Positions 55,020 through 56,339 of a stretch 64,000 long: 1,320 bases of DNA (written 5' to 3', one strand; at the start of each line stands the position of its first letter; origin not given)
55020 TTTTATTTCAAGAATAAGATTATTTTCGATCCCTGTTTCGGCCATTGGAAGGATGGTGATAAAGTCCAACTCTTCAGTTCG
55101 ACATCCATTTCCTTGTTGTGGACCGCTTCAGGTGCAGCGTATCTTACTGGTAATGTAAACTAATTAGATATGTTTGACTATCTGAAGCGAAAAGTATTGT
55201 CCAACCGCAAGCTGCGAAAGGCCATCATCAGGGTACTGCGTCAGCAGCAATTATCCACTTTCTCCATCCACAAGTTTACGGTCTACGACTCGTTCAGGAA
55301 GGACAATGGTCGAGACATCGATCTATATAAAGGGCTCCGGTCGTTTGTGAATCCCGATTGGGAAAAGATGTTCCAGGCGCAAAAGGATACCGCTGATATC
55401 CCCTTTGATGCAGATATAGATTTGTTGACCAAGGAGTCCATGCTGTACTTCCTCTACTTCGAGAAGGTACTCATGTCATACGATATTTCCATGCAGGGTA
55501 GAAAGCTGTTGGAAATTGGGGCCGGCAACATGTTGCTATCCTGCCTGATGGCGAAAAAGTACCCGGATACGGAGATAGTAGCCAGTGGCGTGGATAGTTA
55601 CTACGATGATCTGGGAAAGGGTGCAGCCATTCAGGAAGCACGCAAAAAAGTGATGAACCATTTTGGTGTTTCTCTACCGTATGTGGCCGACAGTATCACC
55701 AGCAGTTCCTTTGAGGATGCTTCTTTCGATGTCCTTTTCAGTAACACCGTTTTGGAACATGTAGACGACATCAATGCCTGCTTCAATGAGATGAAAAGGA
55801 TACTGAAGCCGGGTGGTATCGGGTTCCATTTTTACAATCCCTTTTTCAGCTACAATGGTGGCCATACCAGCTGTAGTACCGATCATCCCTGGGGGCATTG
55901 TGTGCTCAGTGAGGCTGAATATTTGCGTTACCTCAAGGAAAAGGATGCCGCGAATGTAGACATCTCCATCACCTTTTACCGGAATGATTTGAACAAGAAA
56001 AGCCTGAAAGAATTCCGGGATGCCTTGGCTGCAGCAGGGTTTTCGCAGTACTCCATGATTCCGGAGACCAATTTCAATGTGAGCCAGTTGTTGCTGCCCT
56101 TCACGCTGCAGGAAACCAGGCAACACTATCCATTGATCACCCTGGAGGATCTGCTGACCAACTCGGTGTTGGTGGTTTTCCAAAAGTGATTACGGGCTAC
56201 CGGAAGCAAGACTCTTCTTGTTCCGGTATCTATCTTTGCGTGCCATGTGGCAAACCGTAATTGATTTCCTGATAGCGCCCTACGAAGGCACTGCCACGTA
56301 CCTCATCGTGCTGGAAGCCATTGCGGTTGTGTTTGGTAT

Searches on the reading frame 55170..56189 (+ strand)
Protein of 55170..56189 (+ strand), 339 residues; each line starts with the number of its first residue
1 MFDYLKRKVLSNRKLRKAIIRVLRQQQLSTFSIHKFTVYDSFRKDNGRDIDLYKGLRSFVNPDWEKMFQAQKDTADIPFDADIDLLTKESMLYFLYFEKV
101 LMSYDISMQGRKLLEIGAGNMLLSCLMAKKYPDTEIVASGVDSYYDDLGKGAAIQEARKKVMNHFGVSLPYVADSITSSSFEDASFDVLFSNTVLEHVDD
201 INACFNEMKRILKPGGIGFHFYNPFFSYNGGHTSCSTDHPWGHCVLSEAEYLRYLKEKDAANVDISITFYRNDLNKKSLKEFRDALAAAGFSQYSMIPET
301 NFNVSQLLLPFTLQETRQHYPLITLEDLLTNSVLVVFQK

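Call 7: search_protein_families(library=pfam, proteins=[window:55170-56189:+])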
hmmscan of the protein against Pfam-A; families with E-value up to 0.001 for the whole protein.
window:55170-56189:+ (339 aa): 7 families
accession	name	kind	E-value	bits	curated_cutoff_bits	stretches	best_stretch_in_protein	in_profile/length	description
PF08241.18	Methyltransf_11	-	1.2e-14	55.1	21.2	1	114-217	1-92/95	Methyltransferase domain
PF13649.12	Methyltransf_25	-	5.6e-11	43.4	27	1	114-216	2-97/97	Methyltransferase domain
PF13847.12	Methyltransf_31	-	1.8e-10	41.1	27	1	110-217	4-106/145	Methyltransferase domain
PF08242.18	Methyltransf_12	-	9.2e-09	36.4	30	1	114-217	1-97/98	Methyltransferase domain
PF13489.12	Methyltransf_23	-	6.1e-08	33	27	1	109-218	22-114/164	Methyltransferase domain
PF01209.24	Ubie_methyltran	-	2e-05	24.5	20.1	1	152-217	83-148/233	ubiE/COQ5 methyltransferase family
PF06080.18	DUF938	-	0.00073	19.8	27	0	100-236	17-151/202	Protein of unknown function (DUF938)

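Call 18: find_encoding_contigs(protein=window:55170-56189:+, flank=10000, max_places=10)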
Protein window:55170-56189:+ (339 aa): 3 contigs read that carry it; 1 place shown.
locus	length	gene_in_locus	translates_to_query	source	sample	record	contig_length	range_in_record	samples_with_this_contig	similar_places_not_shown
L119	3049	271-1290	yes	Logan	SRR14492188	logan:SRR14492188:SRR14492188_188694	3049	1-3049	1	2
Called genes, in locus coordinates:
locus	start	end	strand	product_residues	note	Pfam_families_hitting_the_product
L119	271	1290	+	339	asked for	PF01209:Ubie_methyltran (faint), PF13489:Methyltransf_23, PF08241:Methyltransf_11, PF08242:Methyltransf_12, PF13649:Methyltransf_25, PF13847:Methyltransf_31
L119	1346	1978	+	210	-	PF04973:NMN_transporter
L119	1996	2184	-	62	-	PF04255:DUF433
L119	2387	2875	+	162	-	PF13521:AAA_28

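Call 74: find_homologous_proteins(query=window:55170-56189:+, max_evalue=1e-20)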
Query window:55170-56189:+ (339 aa): 11 proteins with E <= 1e-20 among 3618 candidates.
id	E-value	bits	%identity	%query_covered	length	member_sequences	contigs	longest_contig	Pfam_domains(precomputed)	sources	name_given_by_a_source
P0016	4.5e-226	767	100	100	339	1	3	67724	PF13847.13,PF13489.13,PF13649.13,PF01209.25,PF08241.19,PF08242.19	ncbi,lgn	-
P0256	2.6e-148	512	66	100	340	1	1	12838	PF13847.13,PF13489.13,PF13649.13,PF08241.19,PF08242.19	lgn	-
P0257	3.3e-114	400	54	100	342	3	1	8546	PF13847.13,PF13489.13,PF13649.13,PF01209.25,PF08241.19,PF08242.19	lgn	-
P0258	2.5e-113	397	54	100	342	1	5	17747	PF13847.13,PF13489.13,PF13649.13,PF01209.25,PF08241.19,PF08242.19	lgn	-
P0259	3.0e-113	397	53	100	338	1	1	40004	PF13847.13,PF13489.13,PF13649.13,PF06080.19,PF01209.25,PF08241.19,PF08242.19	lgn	-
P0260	7.0e-113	395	54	100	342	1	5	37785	PF13847.13,PF13489.13,PF13649.13,PF01209.25,PF08241.19,PF08242.19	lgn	-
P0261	7.2e-112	392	54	100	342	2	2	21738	PF13847.13,PF13489.13,PF05175.21,PF13649.13,PF01209.25,PF08241.19,PF08242.19,PF10294.16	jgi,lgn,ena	jgi:ubiquinone/menaquinone biosynthesis C-methylase UbiE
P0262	6.2e-109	382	51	100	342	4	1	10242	PF13847.13,PF13489.13,PF13649.13,PF08241.19,PF08242.19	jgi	jgi:ubiquinone/menaquinone biosynthesis C-methylase UbiE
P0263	5.1e-91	324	45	100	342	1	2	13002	PF13847.13,PF13489.13,PF13649.13,PF01209.25,PF08241.19,PF08242.19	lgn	-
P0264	1.9e-25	108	32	68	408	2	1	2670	PF13847.13,PF13489.13,PF13649.13,PF08241.19,PF08242.19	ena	-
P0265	6.6e-22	96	35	60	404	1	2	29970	PF13847.13,PF13489.13,PF13649.13,PF08241.19,PF08242.19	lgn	-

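Call 75: find_encoding_contigs(protein=P0256, flank=10000, max_places=2)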
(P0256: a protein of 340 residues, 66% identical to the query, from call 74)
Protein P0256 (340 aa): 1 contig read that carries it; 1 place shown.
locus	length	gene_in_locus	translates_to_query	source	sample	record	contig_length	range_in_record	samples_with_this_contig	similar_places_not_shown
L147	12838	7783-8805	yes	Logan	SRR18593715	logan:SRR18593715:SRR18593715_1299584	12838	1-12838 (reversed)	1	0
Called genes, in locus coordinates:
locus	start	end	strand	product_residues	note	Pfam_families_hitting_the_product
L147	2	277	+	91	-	?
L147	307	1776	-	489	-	-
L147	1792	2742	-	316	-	PF00534:Glycos_transf_1, PF13692:Glyco_trans_1_4, PF13524:Glyco_trans_1_2 (weak)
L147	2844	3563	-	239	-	PF01135:PCMT (weak), PF05401:NodS, PF05175:MTS, PF13489:Methyltransf_23, PF13847:Methyltransf_31, PF08241:Methyltransf_11, PF08242:Methyltransf_12, PF13649:Methyltransf_25, +1 more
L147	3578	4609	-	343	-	PF01408:GFO_IDH_MocA, PF03447:NAD_binding_3 (weak), PF02894:GFO_IDH_MocA_C, PF22725:GFO_IDH_MocA_C3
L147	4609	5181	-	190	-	PF25084:LbH_EIF2B, PF25087:GMPPB_C (faint), PF00132:Hexapep, PF14602:Hexapep_2 (weak), PF00132:Hexapep (weak)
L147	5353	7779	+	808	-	PF09586:YfhO (weak)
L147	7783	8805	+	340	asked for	PF13489:Methyltransf_23, PF08241:Methyltransf_11, PF08242:Methyltransf_12, PF13649:Methyltransf_25, PF13847:Methyltransf_31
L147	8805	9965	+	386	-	-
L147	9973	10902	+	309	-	PF00535:Glycos_transf_2, PF10111:Glyco_tranf_2_2, PF13641:Glyco_tranf_2_3, PF13632:Glyco_trans_2_3 (faint)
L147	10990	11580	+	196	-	-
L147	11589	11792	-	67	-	-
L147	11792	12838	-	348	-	?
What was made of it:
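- Tried and rejected: The nearest methyltransferase homologue (66%) lies in an unrelated glycosylation locus (call 75).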
